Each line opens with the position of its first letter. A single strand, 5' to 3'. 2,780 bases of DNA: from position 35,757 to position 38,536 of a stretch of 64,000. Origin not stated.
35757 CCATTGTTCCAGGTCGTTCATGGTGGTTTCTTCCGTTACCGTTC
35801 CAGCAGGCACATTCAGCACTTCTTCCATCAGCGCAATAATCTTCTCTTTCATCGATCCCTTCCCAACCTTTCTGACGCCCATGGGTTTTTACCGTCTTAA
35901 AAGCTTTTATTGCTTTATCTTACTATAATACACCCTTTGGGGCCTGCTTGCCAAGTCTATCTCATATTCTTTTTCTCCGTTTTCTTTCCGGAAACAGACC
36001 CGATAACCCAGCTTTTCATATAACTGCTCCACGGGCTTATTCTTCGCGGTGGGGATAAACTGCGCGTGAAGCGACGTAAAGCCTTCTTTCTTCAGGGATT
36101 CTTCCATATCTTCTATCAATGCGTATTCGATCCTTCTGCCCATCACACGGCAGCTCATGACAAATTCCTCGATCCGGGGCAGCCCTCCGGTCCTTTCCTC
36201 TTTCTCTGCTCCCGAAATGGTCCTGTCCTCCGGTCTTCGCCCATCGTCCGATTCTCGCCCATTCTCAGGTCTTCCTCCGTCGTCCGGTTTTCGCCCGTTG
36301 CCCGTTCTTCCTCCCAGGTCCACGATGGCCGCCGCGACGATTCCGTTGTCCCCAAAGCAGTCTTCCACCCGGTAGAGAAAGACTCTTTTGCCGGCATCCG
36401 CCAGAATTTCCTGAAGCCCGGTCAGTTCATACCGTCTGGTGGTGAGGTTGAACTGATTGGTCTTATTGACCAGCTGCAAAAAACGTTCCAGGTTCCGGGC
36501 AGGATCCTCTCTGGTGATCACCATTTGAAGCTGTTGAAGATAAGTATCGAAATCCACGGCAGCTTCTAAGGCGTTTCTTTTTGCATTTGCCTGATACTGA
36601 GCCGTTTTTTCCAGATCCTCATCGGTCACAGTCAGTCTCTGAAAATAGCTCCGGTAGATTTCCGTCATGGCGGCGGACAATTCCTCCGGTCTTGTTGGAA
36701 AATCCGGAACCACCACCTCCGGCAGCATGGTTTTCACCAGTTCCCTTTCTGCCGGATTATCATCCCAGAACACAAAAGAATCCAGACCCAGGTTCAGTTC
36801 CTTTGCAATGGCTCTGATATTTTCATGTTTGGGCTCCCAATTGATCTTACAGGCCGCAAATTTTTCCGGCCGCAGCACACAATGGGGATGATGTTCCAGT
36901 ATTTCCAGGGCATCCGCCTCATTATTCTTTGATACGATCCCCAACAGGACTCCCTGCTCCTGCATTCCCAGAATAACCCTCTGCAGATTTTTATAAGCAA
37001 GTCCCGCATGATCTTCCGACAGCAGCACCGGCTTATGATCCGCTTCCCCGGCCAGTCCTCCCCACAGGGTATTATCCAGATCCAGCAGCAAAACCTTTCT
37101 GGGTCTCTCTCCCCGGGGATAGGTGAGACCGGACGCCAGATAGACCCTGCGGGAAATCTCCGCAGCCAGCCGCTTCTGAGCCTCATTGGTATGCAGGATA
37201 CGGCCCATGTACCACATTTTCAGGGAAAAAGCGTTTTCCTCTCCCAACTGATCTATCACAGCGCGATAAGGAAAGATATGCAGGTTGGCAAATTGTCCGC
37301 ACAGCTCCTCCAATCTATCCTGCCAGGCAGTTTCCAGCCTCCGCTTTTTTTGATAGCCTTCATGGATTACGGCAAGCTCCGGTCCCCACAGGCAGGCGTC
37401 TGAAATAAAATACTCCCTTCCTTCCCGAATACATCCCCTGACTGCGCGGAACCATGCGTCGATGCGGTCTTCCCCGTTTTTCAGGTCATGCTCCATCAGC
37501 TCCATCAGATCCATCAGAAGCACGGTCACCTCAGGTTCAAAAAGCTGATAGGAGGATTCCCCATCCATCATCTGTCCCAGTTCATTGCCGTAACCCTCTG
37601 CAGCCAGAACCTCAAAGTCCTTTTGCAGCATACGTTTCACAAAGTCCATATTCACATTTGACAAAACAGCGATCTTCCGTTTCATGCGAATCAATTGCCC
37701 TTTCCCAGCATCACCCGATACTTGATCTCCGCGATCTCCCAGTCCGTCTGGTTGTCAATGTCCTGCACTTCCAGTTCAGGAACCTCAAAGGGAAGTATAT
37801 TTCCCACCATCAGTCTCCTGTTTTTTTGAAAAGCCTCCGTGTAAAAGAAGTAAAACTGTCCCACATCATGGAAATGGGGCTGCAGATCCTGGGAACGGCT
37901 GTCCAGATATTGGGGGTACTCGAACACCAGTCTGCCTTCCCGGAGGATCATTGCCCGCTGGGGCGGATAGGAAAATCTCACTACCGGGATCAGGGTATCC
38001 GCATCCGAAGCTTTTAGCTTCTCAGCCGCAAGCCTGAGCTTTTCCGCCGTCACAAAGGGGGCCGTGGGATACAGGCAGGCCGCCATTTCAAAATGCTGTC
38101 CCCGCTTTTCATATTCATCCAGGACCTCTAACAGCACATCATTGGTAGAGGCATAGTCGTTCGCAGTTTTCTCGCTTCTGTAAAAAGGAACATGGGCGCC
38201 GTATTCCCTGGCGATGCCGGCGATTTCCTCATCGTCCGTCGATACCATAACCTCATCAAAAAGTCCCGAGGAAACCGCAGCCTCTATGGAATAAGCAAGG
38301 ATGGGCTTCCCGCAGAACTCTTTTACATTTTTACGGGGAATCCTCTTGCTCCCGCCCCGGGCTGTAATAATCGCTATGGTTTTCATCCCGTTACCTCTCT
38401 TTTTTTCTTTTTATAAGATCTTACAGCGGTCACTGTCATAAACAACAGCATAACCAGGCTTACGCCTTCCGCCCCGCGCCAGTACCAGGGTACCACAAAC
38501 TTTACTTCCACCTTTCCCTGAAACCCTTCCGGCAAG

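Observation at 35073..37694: Carrier-protein loading module (FkbH-like + ACP + GNAT) sits where the PseH step belongs in the pseudaminic acid operon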

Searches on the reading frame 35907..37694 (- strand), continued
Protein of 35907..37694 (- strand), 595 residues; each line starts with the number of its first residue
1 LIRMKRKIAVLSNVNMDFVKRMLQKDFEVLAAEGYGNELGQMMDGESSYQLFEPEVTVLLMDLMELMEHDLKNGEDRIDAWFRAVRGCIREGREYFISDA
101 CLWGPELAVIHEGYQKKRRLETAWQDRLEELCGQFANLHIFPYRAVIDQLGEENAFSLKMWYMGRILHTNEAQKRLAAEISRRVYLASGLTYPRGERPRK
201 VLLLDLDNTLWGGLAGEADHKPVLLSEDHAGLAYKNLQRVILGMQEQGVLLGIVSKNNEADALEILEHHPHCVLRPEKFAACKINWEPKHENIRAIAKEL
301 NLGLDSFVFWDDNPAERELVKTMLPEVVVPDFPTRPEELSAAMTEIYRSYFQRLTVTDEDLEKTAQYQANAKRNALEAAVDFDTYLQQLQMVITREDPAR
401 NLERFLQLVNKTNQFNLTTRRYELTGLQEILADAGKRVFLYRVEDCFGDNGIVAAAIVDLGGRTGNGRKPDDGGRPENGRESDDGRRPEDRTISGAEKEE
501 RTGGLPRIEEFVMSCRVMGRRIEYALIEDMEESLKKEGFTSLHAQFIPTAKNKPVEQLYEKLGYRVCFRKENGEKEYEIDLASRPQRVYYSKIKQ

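Call 89: fold_search(model_id=the predicted structure, library=pdb)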
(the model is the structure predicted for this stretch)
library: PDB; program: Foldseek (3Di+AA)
matches with E <= 10: 1557; with E <= 0.001: 121
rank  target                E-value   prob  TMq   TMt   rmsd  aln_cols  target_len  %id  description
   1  3slr                  1.7e-21  1.00  0.48  0.72   4.5       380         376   23  Crystal structure of N-terminal part of the protein BF1531 from Bacteroides fragilis containing phosphatase domain compl (released 2011-07-20)
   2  4zm6_A                4.0e-06  1.00  0.19  0.14  23.2       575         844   10  A unique GCN5-related glucosamine N-acetyltransferase region exist in the fungal multi-domain GH3 beta-N-acetylglucosa (released 2015-12-09)
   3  2zpa_B                8.2e-06  0.99  0.20  0.18  23.6       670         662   11  Crystal Structure of tRNA(Met) Cytidine Acetyltransferase (released 2009-04-07)
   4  2zpa_A                1.1e-05  0.99  0.20  0.18  23.9       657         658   11  Crystal Structure of tRNA(Met) Cytidine Acetyltransferase (released 2009-04-07)
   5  9it0_A                1.3e-05  0.98  0.20  0.14  29.5       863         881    9  Liganded-state E.coli PatZ (released 2025-06-04)
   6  5t7d_C                3.0e-05  1.00  0.19  0.58   7.1       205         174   16  Crystal structure of Streptomyces hygroscopicus bialaphos resistance (BAR) protein in complex with acetyl coenzyme A (released 2017-06-07)
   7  4jly_F                4.4e-05  1.00  0.19  0.59   6.6       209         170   12  Dodecameric structure of spermidine N-acetyltransferase from Vibrio cholerae (released 2013-04-03)
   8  4h89                  5.8e-05  1.00  0.20  0.60   6.5       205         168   14  The Structure of a GCN5-Related N-Acetyltransferase from Kribbella flavida (released 2012-10-10)
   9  3eo4_C                6.1e-05  1.00  0.21  0.70   4.6       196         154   12  The crystal structure of a domain from Methanocaldococcus jannaschii DSM 2661 (released 2008-10-14)
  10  3eo4_D                6.4e-05  1.00  0.21  0.67   4.5       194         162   12  The crystal structure of a domain from Methanocaldococcus jannaschii DSM 2661 (released 2008-10-14)
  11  4ava                  6.4e-05  1.00  0.18  0.31  12.5       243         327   14  Crystal structure of protein lysine acetyltransferase Rv0998 from Mycobacterium tuberculosis (released 2012-07-11)
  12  9isq_A                6.4e-05  0.97  0.21  0.15  30.1       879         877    8  Apo-state E.coli PatZ (released 2025-06-04)
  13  1u7p_B                7.6e-05  1.00  0.17  0.60   9.8       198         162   16  X-ray Crystal Structure of the Hypothetical Phosphotyrosine Phosphatase MDP-1 of the Haloacid Dehalogenase Superfamily (released 2004-10-19)
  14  4mbu_A                7.6e-05  1.00  0.20  0.62   6.0       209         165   13  Crystal structure of N-acetyltransferase from Staphylococcus aureus Mu50 (released 2014-09-03)
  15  4jwp_A                7.6e-05  1.00  0.19  0.57   7.0       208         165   12  Crystal structure of Ribosomal-protein-alanine N-acetyltransferase from Brucella melitensis in complex with Acetyl CoA (released 2013-05-01)
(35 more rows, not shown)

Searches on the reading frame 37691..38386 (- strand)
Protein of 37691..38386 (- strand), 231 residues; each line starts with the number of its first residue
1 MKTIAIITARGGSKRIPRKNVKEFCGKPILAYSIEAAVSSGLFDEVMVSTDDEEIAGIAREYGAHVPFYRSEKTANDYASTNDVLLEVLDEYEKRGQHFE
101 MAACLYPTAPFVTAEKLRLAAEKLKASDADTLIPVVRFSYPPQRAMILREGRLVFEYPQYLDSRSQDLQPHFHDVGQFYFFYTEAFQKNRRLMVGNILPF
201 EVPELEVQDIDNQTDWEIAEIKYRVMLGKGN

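Call 4: search_protein_families(library=pfam, proteins=[window:37691-38386:-])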
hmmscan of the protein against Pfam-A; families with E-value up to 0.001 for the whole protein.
window:37691-38386:- (231 aa): 2 families
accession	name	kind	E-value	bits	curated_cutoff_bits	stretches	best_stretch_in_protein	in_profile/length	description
PF02348.25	CTP_transf_3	-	1e-25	91.2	22.6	1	4-130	1-120/217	Cytidylyltransferase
PF12804.13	NTP_transf_3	-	1.8e-05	25.4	27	1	6-139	2-126/160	MobA-like NTP transferase domain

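Call 5: search_protein_families(library=ncbifam, proteins=[window:37691-38386:-])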
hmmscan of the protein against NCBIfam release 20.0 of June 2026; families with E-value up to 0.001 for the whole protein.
window:37691-38386:- (231 aa): 7 families
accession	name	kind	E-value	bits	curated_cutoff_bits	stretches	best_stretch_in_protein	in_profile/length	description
TIGR03584.1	PseF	equivalog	3.1e-85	285.3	205.7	1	4-224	1-221/222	pseudaminic acid cytidylyltransferase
NF003952.0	PRK05450.1-5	subfamily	6.1e-14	51.8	193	1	1-129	1-121/250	3-deoxy-manno-octulosonate cytidylyltransferase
NF009905.0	PRK13368.1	subfamily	1.7e-11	43.9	255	1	1-124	1-114/243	3-deoxy-manno-octulosonate cytidylyltransferase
NF003950.0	PRK05450.1-3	subfamily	5.1e-11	42.4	234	1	1-85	1-84/248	3-deoxy-manno-octulosonate cytidylyltransferase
NF003948.0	PRK05450.1-1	equivalog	7.2e-11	41.8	281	1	1-137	4-133/248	3-deoxy-manno-octulosonate cytidylyltransferase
TIGR00466.1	kdsB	equivalog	4.7e-09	36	155.2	1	2-90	2-84/241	3-deoxy-manno-octulosonate cytidylyltransferase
TIGR00453.1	ispD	equivalog_domain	0.00022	20.8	181.3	1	5-65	2-65/219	2-C-methyl-D-erythritol 4-phosphate cytidylyltransferase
